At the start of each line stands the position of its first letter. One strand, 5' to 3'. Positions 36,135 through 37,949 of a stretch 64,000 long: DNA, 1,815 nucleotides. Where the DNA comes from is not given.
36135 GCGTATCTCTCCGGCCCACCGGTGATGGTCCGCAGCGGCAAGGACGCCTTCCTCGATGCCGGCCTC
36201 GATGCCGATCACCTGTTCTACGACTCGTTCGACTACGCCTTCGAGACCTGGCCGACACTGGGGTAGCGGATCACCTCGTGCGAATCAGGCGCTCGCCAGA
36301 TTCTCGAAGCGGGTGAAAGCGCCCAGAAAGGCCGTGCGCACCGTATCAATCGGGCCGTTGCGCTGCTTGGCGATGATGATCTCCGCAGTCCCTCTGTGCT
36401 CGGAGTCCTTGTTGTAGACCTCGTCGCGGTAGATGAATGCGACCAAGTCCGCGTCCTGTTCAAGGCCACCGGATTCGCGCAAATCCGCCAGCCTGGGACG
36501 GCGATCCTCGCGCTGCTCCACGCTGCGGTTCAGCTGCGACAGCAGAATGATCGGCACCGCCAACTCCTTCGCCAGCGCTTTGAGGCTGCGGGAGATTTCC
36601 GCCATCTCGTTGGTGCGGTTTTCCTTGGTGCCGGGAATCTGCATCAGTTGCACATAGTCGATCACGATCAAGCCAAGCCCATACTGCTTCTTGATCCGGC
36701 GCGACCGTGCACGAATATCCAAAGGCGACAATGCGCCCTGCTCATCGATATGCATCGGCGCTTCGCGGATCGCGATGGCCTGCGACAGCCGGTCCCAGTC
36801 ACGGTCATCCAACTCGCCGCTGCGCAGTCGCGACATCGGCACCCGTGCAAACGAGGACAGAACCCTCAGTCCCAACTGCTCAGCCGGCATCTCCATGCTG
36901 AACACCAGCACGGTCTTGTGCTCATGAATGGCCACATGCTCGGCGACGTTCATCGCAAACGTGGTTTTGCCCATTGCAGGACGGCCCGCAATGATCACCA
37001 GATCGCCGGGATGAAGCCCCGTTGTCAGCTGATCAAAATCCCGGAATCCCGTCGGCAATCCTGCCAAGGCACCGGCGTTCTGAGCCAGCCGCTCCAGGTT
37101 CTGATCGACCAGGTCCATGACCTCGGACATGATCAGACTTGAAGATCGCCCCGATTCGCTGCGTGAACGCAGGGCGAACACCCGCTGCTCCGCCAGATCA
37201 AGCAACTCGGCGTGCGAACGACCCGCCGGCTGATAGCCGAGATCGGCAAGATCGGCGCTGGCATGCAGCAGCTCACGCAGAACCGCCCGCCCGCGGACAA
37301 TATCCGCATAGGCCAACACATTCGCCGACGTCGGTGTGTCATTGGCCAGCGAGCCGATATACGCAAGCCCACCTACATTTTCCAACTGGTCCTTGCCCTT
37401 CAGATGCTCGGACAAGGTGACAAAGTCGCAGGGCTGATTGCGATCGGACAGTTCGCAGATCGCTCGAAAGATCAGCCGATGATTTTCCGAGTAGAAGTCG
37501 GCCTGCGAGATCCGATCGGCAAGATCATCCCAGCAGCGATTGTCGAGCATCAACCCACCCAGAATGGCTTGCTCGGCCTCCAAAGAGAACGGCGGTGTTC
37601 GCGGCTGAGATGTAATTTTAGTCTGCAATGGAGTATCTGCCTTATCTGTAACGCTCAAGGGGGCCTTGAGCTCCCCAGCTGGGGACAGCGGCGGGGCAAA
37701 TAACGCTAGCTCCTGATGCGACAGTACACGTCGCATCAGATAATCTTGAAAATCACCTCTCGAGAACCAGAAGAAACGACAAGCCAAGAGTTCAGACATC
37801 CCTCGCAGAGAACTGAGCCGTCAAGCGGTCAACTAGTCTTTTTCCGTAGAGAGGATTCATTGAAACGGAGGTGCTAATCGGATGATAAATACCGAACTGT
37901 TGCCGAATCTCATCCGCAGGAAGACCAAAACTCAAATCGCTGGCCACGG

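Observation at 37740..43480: WYL-regulated four-gene nuclease operon on a low-GC island between dnaB and hemY: candidate undescribed defence system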

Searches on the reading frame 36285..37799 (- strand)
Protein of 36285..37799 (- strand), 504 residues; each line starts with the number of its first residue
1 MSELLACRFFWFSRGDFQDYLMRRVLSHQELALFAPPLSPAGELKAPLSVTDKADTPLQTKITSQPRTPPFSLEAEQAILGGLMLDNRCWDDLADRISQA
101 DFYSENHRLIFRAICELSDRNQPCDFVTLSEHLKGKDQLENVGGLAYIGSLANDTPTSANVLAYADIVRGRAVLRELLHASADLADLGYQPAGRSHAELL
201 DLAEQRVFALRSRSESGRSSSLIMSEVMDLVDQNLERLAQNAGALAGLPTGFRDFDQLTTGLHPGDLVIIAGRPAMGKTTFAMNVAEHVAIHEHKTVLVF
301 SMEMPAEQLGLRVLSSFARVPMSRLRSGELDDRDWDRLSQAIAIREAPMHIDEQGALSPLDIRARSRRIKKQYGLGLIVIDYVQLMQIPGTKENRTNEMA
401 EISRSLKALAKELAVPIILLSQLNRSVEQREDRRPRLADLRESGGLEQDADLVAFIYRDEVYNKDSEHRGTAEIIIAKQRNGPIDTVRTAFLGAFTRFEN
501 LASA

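Call 53: search_protein_families(library=pfam, proteins=[window:36285-37799:-], max_evalue=0.01)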
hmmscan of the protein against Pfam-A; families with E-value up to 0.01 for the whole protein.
window:36285-37799:- (504 aa): 5 families
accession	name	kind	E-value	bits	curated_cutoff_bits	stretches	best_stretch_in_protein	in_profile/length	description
PF03796.21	DnaB_C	-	1.8e-103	345.8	27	1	247-500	1-255/255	DnaB-like helicase C terminal domain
PF00772.26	DnaB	-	1e-34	119.1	23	1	69-169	2-102/103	DnaB-like helicase N terminal domain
PF13481.12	AAA_25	-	1.6e-13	51.2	27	1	256-423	23-190/195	AAA domain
PF06745.19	ATPase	-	8.7e-06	25.7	26.6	1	249-424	2-165/231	KaiC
PF20720.3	nSTAND3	-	0.0077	16.4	27.2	0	262-294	14-46/155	Novel STAND NTPase 3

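Call 54: search_solved_structures(query=window:36285-37799:-, max_evalue=1e-20)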
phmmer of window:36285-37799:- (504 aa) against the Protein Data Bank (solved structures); distinct sequences matched with E-value up to 1e-20: 16.
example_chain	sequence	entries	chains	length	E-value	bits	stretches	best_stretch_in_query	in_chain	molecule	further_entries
6bbm_A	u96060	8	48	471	6.8e-146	490.3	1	67-502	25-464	Replicative DNA helicase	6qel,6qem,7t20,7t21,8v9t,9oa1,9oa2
7t22_A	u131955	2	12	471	8.2e-146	490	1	67-502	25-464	Replicative DNA helicase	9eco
9dls_A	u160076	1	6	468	1.8e-145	488.9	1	66-502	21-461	Replicative DNA helicase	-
6t66_A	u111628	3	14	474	1.9e-145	488.8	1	66-502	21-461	Replicative DNA helicase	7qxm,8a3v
2vye_A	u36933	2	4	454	2e-122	412.9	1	66-501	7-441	REPLICATIVE DNA HELICASE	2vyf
2r6a_A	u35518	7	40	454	4.5e-122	411.8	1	66-501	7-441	Replicative helicase | Replicative DNA helicase DnaB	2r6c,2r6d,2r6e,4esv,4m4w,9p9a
2q6t_A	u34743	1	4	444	3e-116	392.6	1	68-502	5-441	DnaB replication fork helicase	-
6kza_A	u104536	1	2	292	1.7e-95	324.2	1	225-502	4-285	Replicative DNA helicase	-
4nmn_A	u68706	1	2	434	8.9e-90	305.3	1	73-502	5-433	Replicative DNA helicase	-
4zc0_A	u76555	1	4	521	8.5e-71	242.7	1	75-467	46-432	Replicative DNA helicase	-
4a1f_A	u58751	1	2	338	3.4e-62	214.3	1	222-467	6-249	REPLICATIVE DNA HELICASE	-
3bgw_A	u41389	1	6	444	2.8e-60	208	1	73-501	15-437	DNAB-Like Replicative Helicase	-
3bh0_A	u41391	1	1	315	5.2e-57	197.3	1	236-501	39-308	DNAB-LIKE REPLICATIVE HELICASE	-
1jwe_A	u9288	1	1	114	8.2e-35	124.1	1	67-178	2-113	PROTEIN (DNAB HELICASE)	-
1b79_A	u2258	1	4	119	1.3e-31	113.5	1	67-171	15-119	DnaB Helicase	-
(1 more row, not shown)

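Call 74: search_dna_similar(query=window:36285-37799:-, collection=plasmids, mode=protein, max_rows=12)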
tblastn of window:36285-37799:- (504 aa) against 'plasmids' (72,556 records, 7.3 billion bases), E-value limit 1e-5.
Records with a match: 1513; places in all: 1597; records where one place covers at least 80% of the query: 1274.
Best place of each record, by identity: 60-80% 1; <60% 1512.
By first word of the organism name: Escherichia 415; Streptomyces 140; Chlamydia 112; Citrobacter 89; Pseudomonas 64; Salmonella 54; Nostoc 36; Klebsiella 34; Bacillus 30; Providencia 27; and 166 more.
By predicted mobility (MOB-suite, as given by PLSDB): non-mobilizable 1175; conjugative 186; mobilizable 152.
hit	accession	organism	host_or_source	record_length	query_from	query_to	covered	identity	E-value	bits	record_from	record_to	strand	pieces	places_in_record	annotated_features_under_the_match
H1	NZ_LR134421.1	Legionella adelaidensis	environmental,Cooling tower water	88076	67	502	87%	55.8%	9e-157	500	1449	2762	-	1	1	dnaB: replicative DNA helicase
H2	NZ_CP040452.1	Halomonas sp. PA16-9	-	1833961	55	502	89%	52.1%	9e-150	480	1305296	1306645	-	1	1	none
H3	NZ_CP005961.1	Pseudomonas mandelii JR-1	natural mineral water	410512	50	502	90%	51.1%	1e-149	480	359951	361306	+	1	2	dnaB: replicative DNA helicase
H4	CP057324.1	Citrobacter freundii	culture,Pooled pig faecal samples ...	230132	37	500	92%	49.6%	2e-143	462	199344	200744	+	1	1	dnaB: replicative DNA helicase | hypothetical protein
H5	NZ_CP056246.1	Citrobacter freundii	culture,Freshwater sample from upstream ...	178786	37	500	92%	49.6%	2e-143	462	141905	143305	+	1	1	dnaB: replicative DNA helicase | hypothetical protein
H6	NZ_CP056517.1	Citrobacter freundii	culture,Wastewater influent sample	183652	37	500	92%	49.6%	2e-143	462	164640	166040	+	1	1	dnaB: replicative DNA helicase | hypothetical protein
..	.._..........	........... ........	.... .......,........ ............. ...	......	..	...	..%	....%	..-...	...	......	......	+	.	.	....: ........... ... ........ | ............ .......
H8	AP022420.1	Klebsiella sp. STW0522-44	-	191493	37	500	92%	49.6%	2e-143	462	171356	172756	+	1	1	replicative DNA helicase | hypothetical protein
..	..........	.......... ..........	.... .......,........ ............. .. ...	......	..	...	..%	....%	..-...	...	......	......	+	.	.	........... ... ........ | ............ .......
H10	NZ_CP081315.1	Citrobacter farmeri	Homo sapiens,anal swab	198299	37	500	92%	49.6%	2e-143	462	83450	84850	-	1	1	dnaB: replicative DNA helicase | hypothetical protein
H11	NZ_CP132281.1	Citrobacter youngae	-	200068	37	500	92%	49.6%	2e-143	462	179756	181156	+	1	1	dnaB: replicative DNA helicase | hypothetical protein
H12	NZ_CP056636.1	Citrobacter freundii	culture,Wastewater influent sample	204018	37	500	92%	49.6%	2e-143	462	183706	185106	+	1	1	dnaB: replicative DNA helicase | hypothetical protein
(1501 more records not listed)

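Call 96: search_protein_families(library=padloc, proteins=[window:36285-37799:-], max_evalue=0.00001)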
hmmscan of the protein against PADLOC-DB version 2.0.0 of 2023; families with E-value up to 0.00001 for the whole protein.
window:36285-37799:- (504 aa): 0 families
